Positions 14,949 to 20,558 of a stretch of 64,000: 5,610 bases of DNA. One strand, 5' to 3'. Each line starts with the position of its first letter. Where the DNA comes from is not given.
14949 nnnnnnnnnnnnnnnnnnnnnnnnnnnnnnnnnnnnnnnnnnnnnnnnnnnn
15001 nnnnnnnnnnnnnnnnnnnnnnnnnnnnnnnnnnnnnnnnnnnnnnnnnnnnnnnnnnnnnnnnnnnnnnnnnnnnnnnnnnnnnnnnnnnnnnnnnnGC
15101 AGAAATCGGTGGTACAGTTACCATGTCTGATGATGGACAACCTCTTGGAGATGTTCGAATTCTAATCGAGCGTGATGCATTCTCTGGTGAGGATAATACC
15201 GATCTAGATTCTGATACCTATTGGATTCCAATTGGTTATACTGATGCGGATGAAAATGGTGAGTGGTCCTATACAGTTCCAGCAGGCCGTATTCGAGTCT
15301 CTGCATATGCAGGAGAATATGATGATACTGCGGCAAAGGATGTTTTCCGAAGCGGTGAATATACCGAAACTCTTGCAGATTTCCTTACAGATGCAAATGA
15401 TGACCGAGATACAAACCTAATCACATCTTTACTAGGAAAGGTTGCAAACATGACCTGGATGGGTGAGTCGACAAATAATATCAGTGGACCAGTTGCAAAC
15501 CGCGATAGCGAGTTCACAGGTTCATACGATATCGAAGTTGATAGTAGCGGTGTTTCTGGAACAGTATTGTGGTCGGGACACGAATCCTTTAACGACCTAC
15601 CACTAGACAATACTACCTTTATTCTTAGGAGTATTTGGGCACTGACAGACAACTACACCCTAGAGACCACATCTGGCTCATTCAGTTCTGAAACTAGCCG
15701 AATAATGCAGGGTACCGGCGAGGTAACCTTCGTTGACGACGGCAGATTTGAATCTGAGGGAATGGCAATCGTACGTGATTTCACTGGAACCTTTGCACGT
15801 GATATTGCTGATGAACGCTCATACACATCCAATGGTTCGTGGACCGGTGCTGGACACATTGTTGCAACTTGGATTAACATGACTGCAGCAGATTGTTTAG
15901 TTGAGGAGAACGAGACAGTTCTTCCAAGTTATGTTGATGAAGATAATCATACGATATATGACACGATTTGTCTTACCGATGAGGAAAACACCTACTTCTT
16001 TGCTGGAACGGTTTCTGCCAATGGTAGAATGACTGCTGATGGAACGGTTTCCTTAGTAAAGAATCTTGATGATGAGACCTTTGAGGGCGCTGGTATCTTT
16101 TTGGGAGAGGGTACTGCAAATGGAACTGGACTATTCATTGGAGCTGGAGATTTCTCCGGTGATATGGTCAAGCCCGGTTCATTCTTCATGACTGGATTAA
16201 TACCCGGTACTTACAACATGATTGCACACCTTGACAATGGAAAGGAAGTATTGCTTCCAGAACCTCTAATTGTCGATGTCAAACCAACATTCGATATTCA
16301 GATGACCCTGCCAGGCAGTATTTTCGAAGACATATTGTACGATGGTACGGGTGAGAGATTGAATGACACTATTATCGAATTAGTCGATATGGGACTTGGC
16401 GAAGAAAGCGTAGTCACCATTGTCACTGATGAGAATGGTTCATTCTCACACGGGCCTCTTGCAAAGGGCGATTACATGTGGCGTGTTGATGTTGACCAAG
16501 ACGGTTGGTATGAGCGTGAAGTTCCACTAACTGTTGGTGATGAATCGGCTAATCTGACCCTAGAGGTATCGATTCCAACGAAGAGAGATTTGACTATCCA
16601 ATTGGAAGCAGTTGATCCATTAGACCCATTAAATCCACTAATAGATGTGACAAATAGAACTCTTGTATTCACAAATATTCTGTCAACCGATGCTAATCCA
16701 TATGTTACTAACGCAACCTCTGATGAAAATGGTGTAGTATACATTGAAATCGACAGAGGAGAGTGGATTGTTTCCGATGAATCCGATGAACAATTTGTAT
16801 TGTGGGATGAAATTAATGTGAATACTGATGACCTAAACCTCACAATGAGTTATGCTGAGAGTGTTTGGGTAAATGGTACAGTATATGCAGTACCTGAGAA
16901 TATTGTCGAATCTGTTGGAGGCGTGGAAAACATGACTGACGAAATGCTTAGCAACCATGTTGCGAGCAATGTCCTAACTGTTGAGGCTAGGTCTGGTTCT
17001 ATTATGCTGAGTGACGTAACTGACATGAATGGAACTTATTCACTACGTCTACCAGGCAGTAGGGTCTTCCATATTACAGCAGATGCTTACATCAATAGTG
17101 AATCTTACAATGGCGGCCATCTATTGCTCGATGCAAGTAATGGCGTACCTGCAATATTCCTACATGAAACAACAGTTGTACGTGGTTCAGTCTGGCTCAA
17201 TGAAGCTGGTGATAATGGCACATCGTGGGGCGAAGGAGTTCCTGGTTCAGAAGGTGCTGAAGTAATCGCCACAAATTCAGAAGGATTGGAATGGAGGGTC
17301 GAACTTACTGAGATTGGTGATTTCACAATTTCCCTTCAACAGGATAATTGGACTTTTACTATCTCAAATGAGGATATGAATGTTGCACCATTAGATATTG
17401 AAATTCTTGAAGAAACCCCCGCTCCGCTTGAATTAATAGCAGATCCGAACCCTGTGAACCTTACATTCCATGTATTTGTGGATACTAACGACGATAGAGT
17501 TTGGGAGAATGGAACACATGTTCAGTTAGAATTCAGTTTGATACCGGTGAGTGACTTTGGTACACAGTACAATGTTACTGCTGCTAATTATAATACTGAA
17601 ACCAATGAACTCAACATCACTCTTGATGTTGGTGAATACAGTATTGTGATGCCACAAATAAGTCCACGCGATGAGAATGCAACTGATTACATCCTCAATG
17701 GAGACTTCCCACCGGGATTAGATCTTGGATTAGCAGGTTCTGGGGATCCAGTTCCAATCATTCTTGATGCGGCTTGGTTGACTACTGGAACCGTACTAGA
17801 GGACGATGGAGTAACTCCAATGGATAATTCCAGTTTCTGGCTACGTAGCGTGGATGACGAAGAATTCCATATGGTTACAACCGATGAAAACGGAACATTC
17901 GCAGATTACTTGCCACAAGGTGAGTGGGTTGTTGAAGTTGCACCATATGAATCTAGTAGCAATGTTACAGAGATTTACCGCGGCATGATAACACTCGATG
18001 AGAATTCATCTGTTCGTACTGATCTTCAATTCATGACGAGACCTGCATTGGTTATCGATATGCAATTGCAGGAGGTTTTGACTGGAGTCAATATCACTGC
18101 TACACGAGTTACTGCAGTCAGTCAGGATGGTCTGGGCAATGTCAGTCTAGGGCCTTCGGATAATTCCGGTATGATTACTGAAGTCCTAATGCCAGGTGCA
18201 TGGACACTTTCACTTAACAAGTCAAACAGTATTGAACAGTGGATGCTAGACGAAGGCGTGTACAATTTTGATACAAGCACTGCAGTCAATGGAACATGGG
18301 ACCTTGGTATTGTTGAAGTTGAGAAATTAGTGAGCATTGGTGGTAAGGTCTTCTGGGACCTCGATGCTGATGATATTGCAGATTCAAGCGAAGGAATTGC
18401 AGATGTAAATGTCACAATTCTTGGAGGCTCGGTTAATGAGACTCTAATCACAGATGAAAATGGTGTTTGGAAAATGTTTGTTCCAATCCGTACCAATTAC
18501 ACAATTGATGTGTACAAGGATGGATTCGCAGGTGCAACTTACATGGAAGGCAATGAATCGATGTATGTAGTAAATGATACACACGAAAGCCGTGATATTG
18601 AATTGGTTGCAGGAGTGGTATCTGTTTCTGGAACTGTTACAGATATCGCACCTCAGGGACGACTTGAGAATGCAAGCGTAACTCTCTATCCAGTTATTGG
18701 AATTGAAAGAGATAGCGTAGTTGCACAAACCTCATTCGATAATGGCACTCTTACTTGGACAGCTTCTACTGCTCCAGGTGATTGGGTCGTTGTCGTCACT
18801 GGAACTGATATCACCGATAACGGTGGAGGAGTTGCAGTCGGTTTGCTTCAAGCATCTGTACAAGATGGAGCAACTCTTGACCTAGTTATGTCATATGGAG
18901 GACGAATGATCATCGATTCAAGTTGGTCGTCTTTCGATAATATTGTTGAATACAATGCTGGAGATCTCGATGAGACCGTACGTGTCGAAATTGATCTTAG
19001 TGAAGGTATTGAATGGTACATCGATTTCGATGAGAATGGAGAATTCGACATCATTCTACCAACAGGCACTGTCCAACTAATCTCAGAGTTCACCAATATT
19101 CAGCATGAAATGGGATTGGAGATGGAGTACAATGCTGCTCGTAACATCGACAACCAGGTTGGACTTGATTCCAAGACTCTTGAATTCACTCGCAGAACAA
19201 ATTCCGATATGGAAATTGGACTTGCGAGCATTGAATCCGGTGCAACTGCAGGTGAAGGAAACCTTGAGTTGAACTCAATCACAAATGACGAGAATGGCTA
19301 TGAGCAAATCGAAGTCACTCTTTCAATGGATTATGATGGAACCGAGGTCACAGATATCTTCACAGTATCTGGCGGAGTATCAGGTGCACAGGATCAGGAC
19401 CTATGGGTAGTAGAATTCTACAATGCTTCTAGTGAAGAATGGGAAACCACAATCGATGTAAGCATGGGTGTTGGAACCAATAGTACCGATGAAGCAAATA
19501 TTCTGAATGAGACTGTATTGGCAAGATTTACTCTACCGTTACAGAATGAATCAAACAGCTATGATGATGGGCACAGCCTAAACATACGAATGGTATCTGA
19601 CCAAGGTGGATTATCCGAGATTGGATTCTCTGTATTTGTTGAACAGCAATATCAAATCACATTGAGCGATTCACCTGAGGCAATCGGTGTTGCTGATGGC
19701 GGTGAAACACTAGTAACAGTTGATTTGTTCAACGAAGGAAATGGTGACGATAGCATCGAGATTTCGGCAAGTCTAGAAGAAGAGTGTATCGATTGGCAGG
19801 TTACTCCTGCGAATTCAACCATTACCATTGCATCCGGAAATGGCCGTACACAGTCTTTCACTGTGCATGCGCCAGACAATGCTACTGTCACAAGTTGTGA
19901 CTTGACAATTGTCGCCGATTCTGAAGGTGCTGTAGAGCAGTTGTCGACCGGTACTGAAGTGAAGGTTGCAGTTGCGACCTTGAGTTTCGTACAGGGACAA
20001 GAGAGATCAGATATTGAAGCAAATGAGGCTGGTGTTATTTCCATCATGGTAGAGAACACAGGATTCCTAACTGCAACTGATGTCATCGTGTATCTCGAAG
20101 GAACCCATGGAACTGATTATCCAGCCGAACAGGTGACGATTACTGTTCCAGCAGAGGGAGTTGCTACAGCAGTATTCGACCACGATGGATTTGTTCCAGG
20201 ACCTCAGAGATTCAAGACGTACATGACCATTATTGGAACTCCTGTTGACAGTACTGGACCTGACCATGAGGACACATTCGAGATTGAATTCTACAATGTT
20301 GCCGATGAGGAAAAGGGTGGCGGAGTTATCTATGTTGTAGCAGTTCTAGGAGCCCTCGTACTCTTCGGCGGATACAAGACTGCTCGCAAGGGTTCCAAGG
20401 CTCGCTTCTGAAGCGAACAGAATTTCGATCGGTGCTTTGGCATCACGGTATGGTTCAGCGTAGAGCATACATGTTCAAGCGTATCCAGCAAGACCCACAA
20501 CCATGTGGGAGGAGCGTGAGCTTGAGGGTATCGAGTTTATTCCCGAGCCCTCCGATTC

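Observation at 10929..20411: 3160-aa oligosaccharyltransferase (AglB/STT3) fused to an extra N-terminal polytopic domain and ~2200 aa of CarboxypepD_reg-like repeats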

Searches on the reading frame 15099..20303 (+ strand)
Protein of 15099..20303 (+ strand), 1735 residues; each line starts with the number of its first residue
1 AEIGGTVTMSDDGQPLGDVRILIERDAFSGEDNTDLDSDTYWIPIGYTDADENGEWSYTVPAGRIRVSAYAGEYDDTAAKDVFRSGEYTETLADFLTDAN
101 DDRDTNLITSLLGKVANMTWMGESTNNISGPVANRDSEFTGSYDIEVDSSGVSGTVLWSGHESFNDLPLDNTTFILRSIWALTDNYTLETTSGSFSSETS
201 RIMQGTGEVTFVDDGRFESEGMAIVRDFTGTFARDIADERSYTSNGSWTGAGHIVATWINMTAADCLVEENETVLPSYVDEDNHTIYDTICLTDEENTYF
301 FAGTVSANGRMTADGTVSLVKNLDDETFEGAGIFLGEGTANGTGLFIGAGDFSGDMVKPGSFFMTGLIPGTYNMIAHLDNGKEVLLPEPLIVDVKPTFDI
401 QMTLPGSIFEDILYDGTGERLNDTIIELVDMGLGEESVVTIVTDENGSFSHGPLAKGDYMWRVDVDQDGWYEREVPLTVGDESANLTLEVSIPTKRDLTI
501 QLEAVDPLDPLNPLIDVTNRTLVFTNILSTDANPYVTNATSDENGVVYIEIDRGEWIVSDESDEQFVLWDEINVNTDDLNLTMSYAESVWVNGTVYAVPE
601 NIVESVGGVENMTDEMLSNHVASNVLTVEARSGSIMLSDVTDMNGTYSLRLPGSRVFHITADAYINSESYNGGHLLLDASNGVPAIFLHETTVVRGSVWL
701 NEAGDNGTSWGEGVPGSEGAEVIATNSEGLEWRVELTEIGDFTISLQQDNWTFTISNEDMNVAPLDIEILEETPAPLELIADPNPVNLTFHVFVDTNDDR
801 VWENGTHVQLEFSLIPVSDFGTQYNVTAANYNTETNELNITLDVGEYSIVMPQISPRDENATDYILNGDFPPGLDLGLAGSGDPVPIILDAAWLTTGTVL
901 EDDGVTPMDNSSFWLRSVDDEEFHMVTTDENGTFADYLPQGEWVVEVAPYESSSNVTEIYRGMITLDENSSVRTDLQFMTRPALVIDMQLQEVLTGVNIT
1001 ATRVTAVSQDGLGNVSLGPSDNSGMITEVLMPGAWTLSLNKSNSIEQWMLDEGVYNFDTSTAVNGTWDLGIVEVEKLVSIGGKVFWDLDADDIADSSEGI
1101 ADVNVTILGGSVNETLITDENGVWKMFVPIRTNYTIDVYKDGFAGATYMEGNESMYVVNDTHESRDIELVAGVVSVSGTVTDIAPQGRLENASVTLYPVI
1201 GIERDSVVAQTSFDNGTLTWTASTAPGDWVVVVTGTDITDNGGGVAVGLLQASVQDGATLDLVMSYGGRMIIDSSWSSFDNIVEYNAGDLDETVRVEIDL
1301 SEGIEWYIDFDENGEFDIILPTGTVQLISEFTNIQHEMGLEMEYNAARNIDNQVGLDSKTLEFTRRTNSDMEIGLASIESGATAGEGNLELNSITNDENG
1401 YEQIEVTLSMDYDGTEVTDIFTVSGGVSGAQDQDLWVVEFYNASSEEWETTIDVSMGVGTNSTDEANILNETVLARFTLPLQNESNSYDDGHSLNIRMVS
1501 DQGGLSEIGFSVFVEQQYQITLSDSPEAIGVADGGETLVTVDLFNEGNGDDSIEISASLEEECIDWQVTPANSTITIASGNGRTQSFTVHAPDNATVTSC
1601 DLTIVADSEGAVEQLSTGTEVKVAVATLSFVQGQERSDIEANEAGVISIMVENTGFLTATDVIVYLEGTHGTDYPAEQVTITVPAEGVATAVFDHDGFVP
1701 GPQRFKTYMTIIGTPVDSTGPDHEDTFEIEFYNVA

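Call 76: search_solved_structures(query=window:15099-20303:+, max_evalue=1)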
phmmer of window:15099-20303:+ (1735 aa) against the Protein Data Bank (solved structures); distinct sequences matched with E-value up to 1: 0.

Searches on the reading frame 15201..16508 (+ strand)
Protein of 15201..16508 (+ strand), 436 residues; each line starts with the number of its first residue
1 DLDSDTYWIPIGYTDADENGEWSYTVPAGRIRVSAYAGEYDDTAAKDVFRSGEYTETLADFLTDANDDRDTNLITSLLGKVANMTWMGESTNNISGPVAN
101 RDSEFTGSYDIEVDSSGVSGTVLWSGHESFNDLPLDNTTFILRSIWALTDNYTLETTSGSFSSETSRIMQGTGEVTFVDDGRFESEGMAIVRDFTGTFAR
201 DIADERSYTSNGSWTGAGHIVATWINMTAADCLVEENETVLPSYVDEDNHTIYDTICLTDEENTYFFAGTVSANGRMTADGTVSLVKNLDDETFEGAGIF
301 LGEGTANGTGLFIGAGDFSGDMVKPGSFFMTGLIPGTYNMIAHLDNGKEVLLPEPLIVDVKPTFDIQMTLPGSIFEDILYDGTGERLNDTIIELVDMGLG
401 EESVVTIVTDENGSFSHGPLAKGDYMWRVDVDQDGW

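Call 23: search_protein_families(library=pfam, proteins=[window:15201-16508:+], max_evalue=10)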
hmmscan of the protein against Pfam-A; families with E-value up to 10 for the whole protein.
window:15201-16508:+ (436 aa): 9 families
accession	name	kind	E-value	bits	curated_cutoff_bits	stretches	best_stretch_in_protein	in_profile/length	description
PF13620.12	CarboxypepD_reg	-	1.5e-07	32.1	32.3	2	381-430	8-55/82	Carboxypeptidase regulatory-like domain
PF22902.2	NOMO1-like_9th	-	0.0067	16.6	27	1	401-423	26-48/75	BOS complex subunit NOMO1-like, beta sandwich domain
PF17802.7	SpaA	-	0.03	14.9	23.1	1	383-426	12-55/91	Prealbumin-like fold domain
PF16339.10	DUF4969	-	0.13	13.1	31.4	1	227-282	18-73/79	Domain of unknown function (DUF4969)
PF23193.1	NOMO_3rd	-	0.19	12.2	27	1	401-426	56-81/120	NOMO third transthyretin-like domain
PF08001.16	CMV_US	-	0.35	10.6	23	1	188-256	79-143/251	CMV US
PF17210.9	SdrD_B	-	0.36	11.5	29.7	1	375-431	8-66/112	SdrD B-like domain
PF21112.3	CsgH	-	0.54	10.7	27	1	100-130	21-51/88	CsgH protein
PF14686.12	fn3_3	-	0.64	10.3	24.4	1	322-342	31-51/75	Polysaccharide lyase family 4, domain II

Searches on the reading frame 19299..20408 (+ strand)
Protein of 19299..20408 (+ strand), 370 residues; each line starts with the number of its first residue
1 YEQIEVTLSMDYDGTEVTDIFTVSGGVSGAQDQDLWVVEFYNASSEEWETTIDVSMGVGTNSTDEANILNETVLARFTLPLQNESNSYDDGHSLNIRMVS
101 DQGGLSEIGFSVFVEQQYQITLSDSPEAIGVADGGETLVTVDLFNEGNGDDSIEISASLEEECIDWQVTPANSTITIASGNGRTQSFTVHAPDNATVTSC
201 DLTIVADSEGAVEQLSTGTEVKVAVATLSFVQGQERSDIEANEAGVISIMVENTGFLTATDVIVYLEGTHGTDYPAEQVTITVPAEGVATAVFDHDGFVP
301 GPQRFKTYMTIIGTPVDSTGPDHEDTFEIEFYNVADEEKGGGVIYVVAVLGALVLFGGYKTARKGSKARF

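Call 23: search_protein_families(library=pfam, proteins=[window:19299-20408:+], max_evalue=10)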
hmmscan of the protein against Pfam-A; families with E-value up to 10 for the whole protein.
window:19299-20408:+ (370 aa): 1 family
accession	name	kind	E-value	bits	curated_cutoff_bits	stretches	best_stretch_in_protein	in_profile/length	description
PF11614.14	FixG_C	-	0.014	16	25.6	1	140-209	36-105/119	IG-like fold at C-terminal of FixG, putative oxidoreductase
